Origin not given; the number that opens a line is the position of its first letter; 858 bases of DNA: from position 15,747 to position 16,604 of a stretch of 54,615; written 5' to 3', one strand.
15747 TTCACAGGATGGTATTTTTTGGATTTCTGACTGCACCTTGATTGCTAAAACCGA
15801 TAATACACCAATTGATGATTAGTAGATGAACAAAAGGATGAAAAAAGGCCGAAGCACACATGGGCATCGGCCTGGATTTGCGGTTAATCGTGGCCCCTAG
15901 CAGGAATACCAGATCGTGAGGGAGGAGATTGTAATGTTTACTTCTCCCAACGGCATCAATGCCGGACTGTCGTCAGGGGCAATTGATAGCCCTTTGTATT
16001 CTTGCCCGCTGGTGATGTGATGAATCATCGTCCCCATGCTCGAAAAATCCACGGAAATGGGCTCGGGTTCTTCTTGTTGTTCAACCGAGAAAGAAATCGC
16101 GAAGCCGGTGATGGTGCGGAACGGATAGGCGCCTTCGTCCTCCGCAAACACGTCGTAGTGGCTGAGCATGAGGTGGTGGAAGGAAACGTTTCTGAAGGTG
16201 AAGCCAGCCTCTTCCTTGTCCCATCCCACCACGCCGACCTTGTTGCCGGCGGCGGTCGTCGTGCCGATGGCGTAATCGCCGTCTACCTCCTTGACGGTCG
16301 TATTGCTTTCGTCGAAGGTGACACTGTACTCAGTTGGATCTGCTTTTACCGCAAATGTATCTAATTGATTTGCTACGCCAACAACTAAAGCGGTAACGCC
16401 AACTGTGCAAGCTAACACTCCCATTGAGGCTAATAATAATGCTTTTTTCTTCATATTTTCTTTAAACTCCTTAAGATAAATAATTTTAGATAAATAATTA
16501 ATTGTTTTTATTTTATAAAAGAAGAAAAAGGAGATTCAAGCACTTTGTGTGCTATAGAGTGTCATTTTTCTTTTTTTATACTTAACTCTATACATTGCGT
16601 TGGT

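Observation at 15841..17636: Two secreted-protein genes are compositional chimeras: AT-rich resident promoter and signal peptide joined to 55-60% GC mature domains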

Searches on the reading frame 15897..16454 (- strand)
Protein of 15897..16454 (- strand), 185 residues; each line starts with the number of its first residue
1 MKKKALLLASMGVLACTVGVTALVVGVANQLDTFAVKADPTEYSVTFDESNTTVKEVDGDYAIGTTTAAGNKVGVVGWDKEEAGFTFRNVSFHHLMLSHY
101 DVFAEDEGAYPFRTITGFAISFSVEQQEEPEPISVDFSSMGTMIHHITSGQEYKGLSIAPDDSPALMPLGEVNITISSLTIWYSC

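Call 7: search_protein_families(library=pfam, proteins=[window:15897-16454:-], max_evalue=1)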
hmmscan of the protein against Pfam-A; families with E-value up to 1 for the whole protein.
window:15897-16454:- (185 aa): 1 family
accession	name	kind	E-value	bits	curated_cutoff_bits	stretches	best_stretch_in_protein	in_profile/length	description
PF15125.11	TMEM238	-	0.63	10.7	27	0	10-32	8-30/64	TMEM238 protein family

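Call 8: search_protein_families(library=ncbifam, proteins=[window:15897-16454:-], max_evalue=1)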
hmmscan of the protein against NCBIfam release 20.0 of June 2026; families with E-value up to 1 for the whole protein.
window:15897-16454:- (185 aa): 0 families

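Call 10: find_homologous_proteins(query=window:15897-16454:-, max_evalue=0.01)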
Query window:15897-16454:- (185 aa): 139 proteins with E <= 0.01 among 257 candidates; the best 120 are listed.
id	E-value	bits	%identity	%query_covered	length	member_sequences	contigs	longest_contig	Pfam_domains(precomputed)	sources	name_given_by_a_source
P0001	7.2e-118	409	100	100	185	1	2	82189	-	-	-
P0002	6.7e-88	311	79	100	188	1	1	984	-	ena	-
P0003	1.1e-86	307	79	100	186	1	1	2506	-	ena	-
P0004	2.4e-83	296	77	100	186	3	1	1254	-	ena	-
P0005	5.7e-77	276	73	99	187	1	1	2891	-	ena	-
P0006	7.0e-71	256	69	100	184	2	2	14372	-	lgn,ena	-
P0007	1.4e-70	255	75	85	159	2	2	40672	-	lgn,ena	-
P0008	2.2e-70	254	69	100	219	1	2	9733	-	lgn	-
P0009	6.6e-69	249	65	100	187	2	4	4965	-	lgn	-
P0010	1.4e-68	248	65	100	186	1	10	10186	-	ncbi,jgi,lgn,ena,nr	ncbi:MAG: hypothetical protein E7179_06415 [Erysipelotrichaceae bacterium]|jgi:hypothetical protein|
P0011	1.5e-67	245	82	74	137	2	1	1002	-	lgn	-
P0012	1.8e-67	245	68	100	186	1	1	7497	-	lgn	-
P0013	1.5e-53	199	61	100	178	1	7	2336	-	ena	-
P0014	9.6e-53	197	57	99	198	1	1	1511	-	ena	-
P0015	1.6e-52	196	58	100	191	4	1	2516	-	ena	-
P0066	3.4e-36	143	48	100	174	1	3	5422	-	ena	-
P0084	4.4e-32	129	48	98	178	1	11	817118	-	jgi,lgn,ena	-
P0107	4.9e-24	103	40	100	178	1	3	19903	-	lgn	-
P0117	7.1e-21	93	41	100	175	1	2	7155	-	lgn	-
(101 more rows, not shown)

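Call 14: find_encoding_contigs(protein=P0084, flank=10000, max_places=3)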
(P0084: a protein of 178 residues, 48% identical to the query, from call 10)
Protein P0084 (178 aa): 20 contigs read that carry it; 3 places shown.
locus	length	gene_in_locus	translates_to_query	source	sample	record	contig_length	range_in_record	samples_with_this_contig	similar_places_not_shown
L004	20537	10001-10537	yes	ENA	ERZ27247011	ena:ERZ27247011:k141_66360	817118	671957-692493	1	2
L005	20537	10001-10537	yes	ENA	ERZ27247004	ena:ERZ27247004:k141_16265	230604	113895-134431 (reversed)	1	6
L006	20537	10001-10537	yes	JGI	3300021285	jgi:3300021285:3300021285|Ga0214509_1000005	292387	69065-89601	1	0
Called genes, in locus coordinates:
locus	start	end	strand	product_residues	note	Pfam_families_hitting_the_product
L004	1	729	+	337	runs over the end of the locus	PF01148:CTP_transf_1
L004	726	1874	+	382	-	PF02670:DXP_reductoisom, PF08436:DXP_redisom_C, PF13288:DXPR_C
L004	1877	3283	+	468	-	PF02163:Peptidase_M50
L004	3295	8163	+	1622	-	PF02811:PHP, PF00929:RNase_T, PF07733:DNA_pol3_alpha, PF17657:DNA_pol3_finger, PF14579:HHH_6 (weak)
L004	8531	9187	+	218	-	PF12844:HTH_19, PF13560:HTH_31, PF01381:HTH_3, PF07022:Phage_CI_repr (weak), PF13443:HTH_26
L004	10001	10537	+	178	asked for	-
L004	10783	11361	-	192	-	PF02659:Mntp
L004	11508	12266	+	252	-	PF02592:Vut_1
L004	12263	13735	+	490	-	PF01425:Amidase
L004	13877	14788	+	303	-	PF00483:NTP_transferase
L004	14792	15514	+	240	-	PF25084:LbH_EIF2B (faint), PF25087:GMPPB_C (faint), PF00132:Hexapep (weak)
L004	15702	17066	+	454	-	PF13173:AAA_14, PF13635:DUF4143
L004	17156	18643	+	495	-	PF08903:DUF1846, PF20921:DUF1846_C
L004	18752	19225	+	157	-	PF01381:HTH_3 (weak), PF01909:NTP_transf_2, PF18765:Polbeta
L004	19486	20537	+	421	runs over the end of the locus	PF02127:Peptidase_M18, PF05343:Peptidase_M42 (faint)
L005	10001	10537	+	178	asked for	-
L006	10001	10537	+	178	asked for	-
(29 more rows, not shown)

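Call 20: find_related_loci(query=A1, collection=genome_contigs, flank=6000)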
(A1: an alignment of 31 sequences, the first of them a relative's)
Query A1 (185 aa) in genome_contigs; peptide patterns used: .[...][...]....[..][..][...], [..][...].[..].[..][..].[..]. (x = any residue, [..] = any of these).
29 stretches matched a pattern; 13 encode a relative of the query (tblastn E <= 1e-3); 13 distinct loci.
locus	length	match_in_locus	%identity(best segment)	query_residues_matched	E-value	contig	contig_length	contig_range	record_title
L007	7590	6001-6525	59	1-185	7e-56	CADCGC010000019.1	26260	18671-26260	MAG: uncultured Erysipelotrichaceae bacterium isolate RUG14619 genome assembly, contig: RUG14619_asm_19, whole genome sh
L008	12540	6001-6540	56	1-185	4e-53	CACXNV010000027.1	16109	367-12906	MAG: uncultured Erysipelotrichaceae bacterium isolate RUG11432 genome assembly, contig: RUG11432_asm_27, whole genome sh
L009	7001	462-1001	54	1-185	1e-51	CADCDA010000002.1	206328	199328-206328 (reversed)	MAG: uncultured Erysipelotrichaceae bacterium isolate RUG14536 genome assembly, contig: RUG14536_asm_2, whole genome sho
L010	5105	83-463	58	1-127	2e-40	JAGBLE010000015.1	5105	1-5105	MAG: Bacilli bacterium isolate RGIG9216 Water_deer_Rumen-1__c191320, whole genome shotgun sequence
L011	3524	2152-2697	49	3-185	4e-39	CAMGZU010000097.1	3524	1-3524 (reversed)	MAG: uncultured Erysipelotrichaceae bacterium isolate SRR11784279_bin.55_metaWRAP_v1.3_MAG genome assembly, contig: ERZ1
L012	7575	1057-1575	45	3-185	6e-38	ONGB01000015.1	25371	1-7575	uncultured Erysipelotrichaceae bacterium isolate RUG275 genome assembly, contig: scaffold_1534, whole genome shotgun seq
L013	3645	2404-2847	49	21-171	1e-30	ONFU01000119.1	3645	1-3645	uncultured Erysipelotrichaceae bacterium isolate RUG266 genome assembly, contig: scaffold_34630, whole genome shotgun se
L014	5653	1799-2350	37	1-185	1e-27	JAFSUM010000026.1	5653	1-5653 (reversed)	MAG: Bacilli bacterium isolate RGIG3485 Goat_Rumen.Co__c1729348, whole genome shotgun sequence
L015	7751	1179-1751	39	1-185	6e-27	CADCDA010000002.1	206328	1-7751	MAG: uncultured Erysipelotrichaceae bacterium isolate RUG14536 genome assembly, contig: RUG14536_asm_2, whole genome sho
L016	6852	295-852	39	3-185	5e-26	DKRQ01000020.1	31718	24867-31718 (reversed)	MAG TPA_asm: Bacillales bacterium UBA7278 UBA7278_contig_2214, whole genome shotgun sequence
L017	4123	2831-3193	37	61-185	4e-17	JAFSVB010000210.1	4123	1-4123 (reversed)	MAG: Bacilli bacterium isolate RGIG3500 Goat_Rumen.Co__c2659974, whole genome shotgun sequence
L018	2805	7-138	52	142-185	5e-10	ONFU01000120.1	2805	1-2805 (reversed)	uncultured Erysipelotrichaceae bacterium isolate RUG266 genome assembly, contig: scaffold_35468, whole genome shotgun se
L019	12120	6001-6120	56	147-185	1e-8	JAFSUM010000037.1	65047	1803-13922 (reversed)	MAG: Bacilli bacterium isolate RGIG3485 Goat_Rumen.Co__c2872423, whole genome shotgun sequence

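Call 26: find_encoding_contigs(protein=P0002, flank=3000, max_places=2)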
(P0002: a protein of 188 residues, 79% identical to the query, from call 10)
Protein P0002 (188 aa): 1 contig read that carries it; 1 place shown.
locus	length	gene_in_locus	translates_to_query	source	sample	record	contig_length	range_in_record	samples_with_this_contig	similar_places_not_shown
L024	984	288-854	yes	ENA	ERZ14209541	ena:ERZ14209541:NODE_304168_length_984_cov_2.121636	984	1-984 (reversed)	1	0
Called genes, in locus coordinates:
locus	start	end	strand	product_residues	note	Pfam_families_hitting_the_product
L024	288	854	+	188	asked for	-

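Call 27: find_encoding_contigs(protein=P0010, flank=6000, max_places=2)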
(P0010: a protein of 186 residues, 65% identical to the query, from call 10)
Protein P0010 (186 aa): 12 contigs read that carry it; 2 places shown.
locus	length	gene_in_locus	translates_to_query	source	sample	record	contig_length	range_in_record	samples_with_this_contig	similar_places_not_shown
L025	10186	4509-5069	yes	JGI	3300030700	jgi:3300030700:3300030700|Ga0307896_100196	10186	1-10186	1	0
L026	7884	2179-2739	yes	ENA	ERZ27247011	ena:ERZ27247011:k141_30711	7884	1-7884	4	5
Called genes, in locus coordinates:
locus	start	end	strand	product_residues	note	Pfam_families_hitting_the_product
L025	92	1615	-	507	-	PF13005:zf-IS66, PF03050:DDE_Tnp_IS66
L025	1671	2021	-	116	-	PF05717:TnpB_IS66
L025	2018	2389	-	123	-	PF01527:HTH_Tnp_1 (weak)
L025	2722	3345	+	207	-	-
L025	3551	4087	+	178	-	-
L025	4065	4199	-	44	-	-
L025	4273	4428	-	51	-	-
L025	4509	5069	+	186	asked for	-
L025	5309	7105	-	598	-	PF03572:Peptidase_S41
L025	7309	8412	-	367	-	-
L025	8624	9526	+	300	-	PF01569:PAP2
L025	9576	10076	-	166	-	PF01625:PMSR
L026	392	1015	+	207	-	-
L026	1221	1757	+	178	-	-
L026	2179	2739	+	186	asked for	-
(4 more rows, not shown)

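Call 28: find_encoding_contigs(protein=P0107, flank=8000, max_places=2)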
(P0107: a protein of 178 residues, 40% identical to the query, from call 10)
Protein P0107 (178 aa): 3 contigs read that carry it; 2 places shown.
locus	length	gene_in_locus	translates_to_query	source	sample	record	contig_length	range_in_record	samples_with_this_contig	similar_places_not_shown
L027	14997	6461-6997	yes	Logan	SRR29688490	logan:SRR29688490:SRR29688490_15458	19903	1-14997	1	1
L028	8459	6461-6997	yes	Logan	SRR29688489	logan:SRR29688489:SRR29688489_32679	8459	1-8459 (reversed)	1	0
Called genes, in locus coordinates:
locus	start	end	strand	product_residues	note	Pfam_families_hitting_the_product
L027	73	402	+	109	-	-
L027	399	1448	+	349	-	-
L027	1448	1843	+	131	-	-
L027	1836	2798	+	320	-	PF20720:nSTAND3 (faint), PF00437:T2SSE, PF27713:UCP018868 (weak)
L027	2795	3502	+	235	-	-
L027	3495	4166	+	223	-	-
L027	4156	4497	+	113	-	-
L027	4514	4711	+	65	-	-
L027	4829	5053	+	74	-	PF00550:PP-binding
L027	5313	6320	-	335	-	PF13276:HTH_21, PF00665:rve, PF13683:rve_3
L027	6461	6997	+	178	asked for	-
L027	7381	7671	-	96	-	-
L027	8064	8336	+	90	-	PF18812:PBECR3 (weak)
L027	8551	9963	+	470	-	PF00291:PALP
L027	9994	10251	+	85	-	PF14542:Acetyltransf_CG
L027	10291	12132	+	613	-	PF00135:COesterase, PF20434:BD-FAE (faint), PF07859:Abhydrolase_3 (faint)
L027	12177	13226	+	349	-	PF00535:Glycos_transf_2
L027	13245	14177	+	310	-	PF02645:DegV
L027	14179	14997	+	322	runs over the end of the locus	PF12146:Hydrolase_4 (weak), PF00561:Abhydrolase_1 (weak), PF12146:Hydrolase_4 (weak)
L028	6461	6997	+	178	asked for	-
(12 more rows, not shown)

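Call 42: predict_structure(alignment_id=A1)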
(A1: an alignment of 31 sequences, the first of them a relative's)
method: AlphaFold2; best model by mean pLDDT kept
length: 185 residues; sequences in the alignment: 31
mean_pLDDT: 79.1   pTM: 0.72
mean pLDDT of the five models: 79.1, 78.2, 77.8, 77.6, 77.5
residues with pLDDT >= 90: 98; 70-90: 36; 50-70: 18; < 50: 33
segments of 3 or more residues with pLDDT < 50: 1-33
pLDDT, mean of each block of 10 residues (from residue 1): 37 36 37 59 94 90 92 91 93 88 69 92 80 87 95 94 92 93 91
secondary structure, 60 per line:
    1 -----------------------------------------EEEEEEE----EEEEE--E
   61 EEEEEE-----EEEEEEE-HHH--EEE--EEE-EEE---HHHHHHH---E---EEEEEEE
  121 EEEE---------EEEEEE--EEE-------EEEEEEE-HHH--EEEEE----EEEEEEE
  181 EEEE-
elements in order: E42-48 E53-57 E60-66 E72-78 E85-87 E90-92 E94-96 H100-106 E114-124 E134-139 E142-144 E152-158 E165-169 E174-184
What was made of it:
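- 15828..16330 (-): GC-rich cassette A: mature domain (codons 42-185, stop at 15897-15899) and intrinsic terminator (15846-15873). AF2 beta-sandwich (call 42).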

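Call 48: fold_search(model_id=the predicted structure, library=pdb)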
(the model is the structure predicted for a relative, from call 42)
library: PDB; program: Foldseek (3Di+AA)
matches with E <= 10: 479; with E <= 0.001: 0
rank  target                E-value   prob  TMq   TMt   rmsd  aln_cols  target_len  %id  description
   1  8wc1                  1.5e-02  0.89  0.31  0.36  12.8       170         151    8  A carbohydrate binding domain of a putative pectate lyase (released 2024-09-18)
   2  4qxl                  2.4e-02  0.99  0.35  0.51   7.4       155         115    7  Crystal Structure of FLHE (released 2015-01-14)
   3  8k42_C                3.2e-02  0.54  0.23  0.16  12.3       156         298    9  Structure of full Banna virus (released 2024-03-27)
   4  8k42_O                5.1e-02  0.41  0.22  0.16  12.4       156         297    9  Structure of full Banna virus (released 2024-03-27)
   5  8k42_H                6.9e-02  0.35  0.23  0.16  12.3       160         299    9  Structure of full Banna virus (released 2024-03-27)
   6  8k4a_H                6.9e-02  0.33  0.22  0.16  12.0       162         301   10  Structure of Banna virus core (released 2024-03-27)
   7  4rh6_B                7.7e-02  0.16  0.19  0.19  16.9       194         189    9  2.9 Angstrom Crystal Structure of Putative Exotoxin 3 from Staphylococcus aureus. (released 2014-10-29)
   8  8k4a_G                8.1e-02  0.38  0.24  0.17  11.5       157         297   10  Structure of Banna virus core (released 2024-03-27)
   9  3dem_A                1.1e-01  0.35  0.25  0.19  14.7       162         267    9  CUB1-EGF-CUB2 domain of HUMAN MASP-1/3 (released 2008-07-01)
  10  8ond_B                1.4e-01  0.21  0.23  0.14  28.5       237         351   11  Structure of the C-terminal domains of the Bdellovibrio bacteriovorus Bd2133 fibre (released 2023-10-25)
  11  4xup_E                1.4e-01  0.12  0.17  0.19  12.7       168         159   12  Structure of the N-terminal CBM22-1-CBM22-2 tandem domain from Paenibacillus barcinonensis Xyn10C (released 2015-06-03)
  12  4yrd_A                1.6e-01  0.51  0.29  0.18   6.6       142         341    9  Crystal structure of CapF with inhibitor 3-isopropenyl-tropolone (released 2015-10-21)
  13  7qx5                  1.7e-01  0.28  0.24  0.11   9.7       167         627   15  mosquitocidal Cry11Aa-Y449F determined at pH 7 from naturally-occurring nanocrystals by Serial femtosecond crystallograp (released 2022-07-27)
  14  2g9g                  1.8e-01  0.18  0.18  0.17  16.5       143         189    9  Crystal structure of His-tagged mouse PNGase C-terminal domain (released 2006-10-24)
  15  9mli_A                1.9e-01  0.41  0.32  0.04  10.5       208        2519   13  Xenorhabdus nematophilus XptA2 RBD C Chimera (released 2025-03-05)
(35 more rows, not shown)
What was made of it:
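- On CBM-like beta-jelly-roll fold: For A, the best E is 0.015 (call 48).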

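Call 53: find_encoding_contigs(protein=P0001, flank=3000, max_places=4)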
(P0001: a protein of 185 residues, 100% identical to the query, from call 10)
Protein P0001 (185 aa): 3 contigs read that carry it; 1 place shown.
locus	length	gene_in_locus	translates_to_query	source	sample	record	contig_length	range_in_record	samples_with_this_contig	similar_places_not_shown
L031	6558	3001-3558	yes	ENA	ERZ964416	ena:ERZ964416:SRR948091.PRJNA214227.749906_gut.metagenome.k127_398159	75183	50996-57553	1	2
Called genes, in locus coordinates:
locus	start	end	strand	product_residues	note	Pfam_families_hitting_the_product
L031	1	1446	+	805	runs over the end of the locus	PF01915:Glyco_hydro_3_C, PF14310:Fn3-like, PF00933:Glyco_hydro_3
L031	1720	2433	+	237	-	-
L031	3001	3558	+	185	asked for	-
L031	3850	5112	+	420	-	PF06580:His_kinase, PF02518:HATPase_c (weak)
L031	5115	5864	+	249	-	PF00072:Response_reg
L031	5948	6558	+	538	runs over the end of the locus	-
